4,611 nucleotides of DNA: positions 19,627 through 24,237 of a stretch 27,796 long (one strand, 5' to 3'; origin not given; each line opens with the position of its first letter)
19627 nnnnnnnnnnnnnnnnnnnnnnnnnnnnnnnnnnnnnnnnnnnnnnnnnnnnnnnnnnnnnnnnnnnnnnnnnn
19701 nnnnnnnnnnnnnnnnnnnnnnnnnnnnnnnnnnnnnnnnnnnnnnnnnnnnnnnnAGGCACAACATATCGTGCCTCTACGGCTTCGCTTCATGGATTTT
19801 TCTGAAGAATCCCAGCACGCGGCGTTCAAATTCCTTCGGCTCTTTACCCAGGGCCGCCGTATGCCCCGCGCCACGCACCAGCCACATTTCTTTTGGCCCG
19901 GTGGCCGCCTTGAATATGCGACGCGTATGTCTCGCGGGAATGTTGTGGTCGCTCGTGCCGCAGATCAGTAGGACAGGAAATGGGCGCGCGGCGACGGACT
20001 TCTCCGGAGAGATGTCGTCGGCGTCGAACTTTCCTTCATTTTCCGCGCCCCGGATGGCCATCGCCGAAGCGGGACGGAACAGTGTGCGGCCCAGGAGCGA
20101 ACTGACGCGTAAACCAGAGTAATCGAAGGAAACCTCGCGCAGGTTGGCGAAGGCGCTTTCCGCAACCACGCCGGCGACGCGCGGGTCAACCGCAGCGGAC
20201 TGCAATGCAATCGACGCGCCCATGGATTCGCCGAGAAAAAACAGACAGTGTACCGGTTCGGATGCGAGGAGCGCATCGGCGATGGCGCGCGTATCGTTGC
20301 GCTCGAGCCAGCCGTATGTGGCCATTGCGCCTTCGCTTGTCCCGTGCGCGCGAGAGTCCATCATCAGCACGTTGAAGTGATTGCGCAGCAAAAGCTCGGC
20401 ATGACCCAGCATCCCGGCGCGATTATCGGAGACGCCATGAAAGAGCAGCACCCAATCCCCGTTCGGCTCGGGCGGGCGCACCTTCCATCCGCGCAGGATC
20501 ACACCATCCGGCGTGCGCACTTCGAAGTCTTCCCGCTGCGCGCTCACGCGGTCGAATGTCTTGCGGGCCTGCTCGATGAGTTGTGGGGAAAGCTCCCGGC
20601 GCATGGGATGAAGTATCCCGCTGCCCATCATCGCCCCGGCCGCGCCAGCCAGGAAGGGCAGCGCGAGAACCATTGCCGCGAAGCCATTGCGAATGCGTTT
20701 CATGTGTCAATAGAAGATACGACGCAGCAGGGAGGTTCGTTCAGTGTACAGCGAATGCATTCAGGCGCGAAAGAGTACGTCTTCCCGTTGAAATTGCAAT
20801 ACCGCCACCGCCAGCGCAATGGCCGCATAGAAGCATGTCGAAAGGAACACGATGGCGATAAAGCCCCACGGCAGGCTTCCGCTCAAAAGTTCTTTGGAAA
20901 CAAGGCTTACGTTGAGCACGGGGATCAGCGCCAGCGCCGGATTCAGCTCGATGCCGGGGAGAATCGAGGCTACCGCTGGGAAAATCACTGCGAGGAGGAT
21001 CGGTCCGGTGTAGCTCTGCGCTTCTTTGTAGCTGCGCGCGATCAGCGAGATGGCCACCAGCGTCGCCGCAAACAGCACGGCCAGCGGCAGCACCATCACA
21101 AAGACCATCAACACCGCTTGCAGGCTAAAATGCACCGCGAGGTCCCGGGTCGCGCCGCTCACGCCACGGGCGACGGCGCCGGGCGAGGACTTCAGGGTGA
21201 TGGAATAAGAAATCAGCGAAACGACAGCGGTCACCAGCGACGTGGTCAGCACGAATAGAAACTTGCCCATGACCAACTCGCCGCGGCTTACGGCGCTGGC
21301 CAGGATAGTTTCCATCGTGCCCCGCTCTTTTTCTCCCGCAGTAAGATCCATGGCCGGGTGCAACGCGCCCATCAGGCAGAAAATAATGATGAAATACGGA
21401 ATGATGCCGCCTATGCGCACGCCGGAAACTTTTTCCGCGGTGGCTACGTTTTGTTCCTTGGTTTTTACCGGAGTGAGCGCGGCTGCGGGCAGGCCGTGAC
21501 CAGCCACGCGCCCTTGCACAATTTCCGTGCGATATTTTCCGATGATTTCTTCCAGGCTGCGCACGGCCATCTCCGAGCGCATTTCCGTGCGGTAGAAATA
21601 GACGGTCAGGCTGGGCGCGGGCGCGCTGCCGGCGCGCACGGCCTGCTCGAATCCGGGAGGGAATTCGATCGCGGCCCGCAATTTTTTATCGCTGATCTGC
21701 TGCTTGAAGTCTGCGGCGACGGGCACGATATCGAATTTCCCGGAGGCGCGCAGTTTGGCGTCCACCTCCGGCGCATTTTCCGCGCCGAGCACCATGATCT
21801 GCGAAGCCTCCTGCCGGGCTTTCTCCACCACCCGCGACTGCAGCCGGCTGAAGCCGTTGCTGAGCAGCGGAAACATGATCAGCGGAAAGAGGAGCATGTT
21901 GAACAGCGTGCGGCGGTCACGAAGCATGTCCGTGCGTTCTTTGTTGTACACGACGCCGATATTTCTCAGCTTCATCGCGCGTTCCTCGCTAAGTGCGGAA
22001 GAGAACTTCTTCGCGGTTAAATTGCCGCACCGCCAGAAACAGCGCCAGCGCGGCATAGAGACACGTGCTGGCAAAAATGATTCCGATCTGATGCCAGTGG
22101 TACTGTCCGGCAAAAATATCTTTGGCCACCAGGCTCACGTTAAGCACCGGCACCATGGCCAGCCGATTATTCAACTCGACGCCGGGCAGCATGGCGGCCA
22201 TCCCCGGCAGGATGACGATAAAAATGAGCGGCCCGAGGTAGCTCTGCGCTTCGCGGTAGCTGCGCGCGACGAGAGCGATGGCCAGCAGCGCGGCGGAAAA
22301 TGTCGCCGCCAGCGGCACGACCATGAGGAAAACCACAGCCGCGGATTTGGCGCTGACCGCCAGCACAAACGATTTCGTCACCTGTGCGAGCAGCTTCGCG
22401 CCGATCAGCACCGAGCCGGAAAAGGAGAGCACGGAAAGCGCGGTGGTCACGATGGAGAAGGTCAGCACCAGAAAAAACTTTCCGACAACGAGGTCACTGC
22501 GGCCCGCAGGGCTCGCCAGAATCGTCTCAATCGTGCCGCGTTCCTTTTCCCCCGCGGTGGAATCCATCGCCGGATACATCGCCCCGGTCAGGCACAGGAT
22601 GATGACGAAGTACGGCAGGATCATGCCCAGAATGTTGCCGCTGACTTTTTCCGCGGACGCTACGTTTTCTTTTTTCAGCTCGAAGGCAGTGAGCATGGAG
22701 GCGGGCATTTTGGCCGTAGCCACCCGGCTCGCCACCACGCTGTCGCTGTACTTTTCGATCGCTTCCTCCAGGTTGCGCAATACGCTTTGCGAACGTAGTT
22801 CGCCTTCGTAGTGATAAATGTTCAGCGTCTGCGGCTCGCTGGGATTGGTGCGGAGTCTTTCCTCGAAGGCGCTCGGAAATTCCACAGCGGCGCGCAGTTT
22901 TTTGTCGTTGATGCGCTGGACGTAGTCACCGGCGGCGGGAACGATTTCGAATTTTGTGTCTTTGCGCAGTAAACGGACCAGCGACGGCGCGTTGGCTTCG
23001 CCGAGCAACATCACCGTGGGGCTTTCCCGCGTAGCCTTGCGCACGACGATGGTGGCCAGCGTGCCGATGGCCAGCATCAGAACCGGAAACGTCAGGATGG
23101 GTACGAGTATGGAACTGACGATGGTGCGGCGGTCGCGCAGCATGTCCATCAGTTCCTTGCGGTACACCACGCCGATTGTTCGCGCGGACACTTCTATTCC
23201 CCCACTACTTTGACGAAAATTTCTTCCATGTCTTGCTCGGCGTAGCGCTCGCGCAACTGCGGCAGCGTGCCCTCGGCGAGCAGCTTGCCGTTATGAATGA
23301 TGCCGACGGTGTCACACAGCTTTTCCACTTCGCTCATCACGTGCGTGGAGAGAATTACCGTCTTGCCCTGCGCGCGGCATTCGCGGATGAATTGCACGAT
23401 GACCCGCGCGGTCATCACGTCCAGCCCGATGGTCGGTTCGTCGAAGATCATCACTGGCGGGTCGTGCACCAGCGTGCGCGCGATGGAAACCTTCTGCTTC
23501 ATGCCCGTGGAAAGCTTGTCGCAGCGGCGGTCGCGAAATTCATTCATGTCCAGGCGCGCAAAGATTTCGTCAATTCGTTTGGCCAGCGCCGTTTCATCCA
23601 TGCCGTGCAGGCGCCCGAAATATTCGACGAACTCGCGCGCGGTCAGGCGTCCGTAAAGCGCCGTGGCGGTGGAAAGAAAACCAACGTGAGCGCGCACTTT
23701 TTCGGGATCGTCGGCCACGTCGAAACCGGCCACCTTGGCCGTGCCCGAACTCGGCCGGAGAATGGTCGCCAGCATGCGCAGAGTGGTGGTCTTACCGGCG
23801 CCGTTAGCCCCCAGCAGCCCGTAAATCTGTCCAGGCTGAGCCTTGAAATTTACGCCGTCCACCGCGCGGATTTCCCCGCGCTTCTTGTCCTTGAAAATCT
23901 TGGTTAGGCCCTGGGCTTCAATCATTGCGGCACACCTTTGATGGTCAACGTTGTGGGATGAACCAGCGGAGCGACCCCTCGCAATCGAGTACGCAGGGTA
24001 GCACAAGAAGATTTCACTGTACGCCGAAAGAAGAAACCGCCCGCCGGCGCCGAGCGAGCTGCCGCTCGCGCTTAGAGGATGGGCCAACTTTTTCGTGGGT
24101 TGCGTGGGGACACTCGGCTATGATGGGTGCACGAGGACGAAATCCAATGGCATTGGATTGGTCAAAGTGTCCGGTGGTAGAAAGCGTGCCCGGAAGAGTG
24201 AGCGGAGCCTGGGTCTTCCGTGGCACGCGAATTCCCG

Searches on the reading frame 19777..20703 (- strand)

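Call 11: search_protein_families(library=pfam, proteins=[window:19777-20703:-], max_evalue=0.001)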
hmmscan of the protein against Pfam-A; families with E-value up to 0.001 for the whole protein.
window:19777-20703:- (308 aa): 5 families
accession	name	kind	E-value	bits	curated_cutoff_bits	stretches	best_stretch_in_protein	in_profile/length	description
PF12146.15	Hydrolase_4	-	3e-15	56.6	27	1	84-190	6-115/239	Serine aminopeptidase, S33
PF00561.26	Abhydrolase_1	-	1e-13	52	25.8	1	84-184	2-102/245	alpha/beta hydrolase fold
PF12697.13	Abhydrolase_6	-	4.8e-10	40.9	26.3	1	85-293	1-215/217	Alpha/beta hydrolase family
PF02129.25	Peptidase_S15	-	6.5e-05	23.2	23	0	105-199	47-144/262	X-Pro dipeptidyl-peptidase (S15 family)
PF00326.27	Peptidase_S9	-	0.0002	21.4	22.6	1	221-302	124-208/213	Prolyl oligopeptidase family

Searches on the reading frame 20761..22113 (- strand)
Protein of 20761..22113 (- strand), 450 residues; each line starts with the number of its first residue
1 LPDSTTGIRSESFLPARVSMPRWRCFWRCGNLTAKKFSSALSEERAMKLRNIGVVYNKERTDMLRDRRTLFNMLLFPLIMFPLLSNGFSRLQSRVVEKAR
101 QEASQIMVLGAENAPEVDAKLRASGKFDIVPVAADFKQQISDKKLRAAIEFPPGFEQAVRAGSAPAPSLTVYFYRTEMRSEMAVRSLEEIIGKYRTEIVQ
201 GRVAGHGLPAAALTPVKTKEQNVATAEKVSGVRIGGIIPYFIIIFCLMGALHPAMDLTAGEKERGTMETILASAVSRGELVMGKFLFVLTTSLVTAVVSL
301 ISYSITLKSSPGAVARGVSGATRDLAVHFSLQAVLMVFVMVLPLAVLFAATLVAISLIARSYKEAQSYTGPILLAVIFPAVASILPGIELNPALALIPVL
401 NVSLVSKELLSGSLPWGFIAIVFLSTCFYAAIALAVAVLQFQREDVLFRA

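Call 11: search_protein_families(library=pfam, proteins=[window:20761-22113:-], max_evalue=0.001)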
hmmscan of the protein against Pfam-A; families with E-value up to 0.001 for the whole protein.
window:20761-22113:- (450 aa): 3 families
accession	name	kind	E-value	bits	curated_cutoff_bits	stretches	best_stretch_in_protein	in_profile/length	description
PF12698.13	ABC2_membrane_3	-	1.4e-26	93.9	31.6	1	67-438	1-346/347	ABC-2 family transporter protein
PF12679.13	ABC2_membrane_2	-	2.1e-25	90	27.2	1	55-446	3-283/283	ABC-2 family transporter protein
PF01061.29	ABC2_membrane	-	4e-06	26.9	26.9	1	227-378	51-175/211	ABC-2 type transporter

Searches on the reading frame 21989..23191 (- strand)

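Call 11: search_protein_families(library=pfam, proteins=[window:21989-23191:-], max_evalue=0.001)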
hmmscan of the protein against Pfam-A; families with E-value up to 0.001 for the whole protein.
window:21989-23191:- (400 aa): 4 families
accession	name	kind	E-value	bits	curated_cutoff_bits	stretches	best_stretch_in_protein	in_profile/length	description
PF12679.13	ABC2_membrane_2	-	4.5e-22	79.1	27.2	1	9-395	3-282/283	ABC-2 family transporter protein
PF12698.13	ABC2_membrane_3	-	2.6e-20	73.3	31.6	1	22-388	2-346/347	ABC-2 family transporter protein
PF01061.29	ABC2_membrane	-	3.1e-06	27.3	26.9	1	187-328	51-175/211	ABC-2 type transporter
PF12730.13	ABC2_membrane_4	-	1.5e-05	25.5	27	1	152-296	15-157/179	ABC-2 family transporter protein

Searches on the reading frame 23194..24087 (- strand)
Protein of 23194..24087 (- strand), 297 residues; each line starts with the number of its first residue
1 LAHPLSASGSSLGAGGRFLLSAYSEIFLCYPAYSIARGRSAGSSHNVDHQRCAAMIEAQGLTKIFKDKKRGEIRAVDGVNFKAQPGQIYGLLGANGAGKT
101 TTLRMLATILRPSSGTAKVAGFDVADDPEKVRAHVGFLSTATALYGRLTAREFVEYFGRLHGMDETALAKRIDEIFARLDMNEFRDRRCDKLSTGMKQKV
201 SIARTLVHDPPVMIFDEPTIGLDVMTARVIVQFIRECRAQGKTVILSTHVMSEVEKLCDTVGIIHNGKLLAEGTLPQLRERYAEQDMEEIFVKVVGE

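Call 11: search_protein_families(library=pfam, proteins=[window:23194-24087:-], max_evalue=0.001)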
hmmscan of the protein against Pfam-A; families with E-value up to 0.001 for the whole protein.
window:23194-24087:- (297 aa): 2 families
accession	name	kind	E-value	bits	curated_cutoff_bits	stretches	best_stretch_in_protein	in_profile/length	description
PF00005.33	ABC_tran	-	9.1e-33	114.2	25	1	77-219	2-136/137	ABC transporter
PF13304.12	AAA_21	-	2.6e-11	44.6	27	1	187-249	233-298/304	AAA domain, putative AbiEii toxin, Type IV TA system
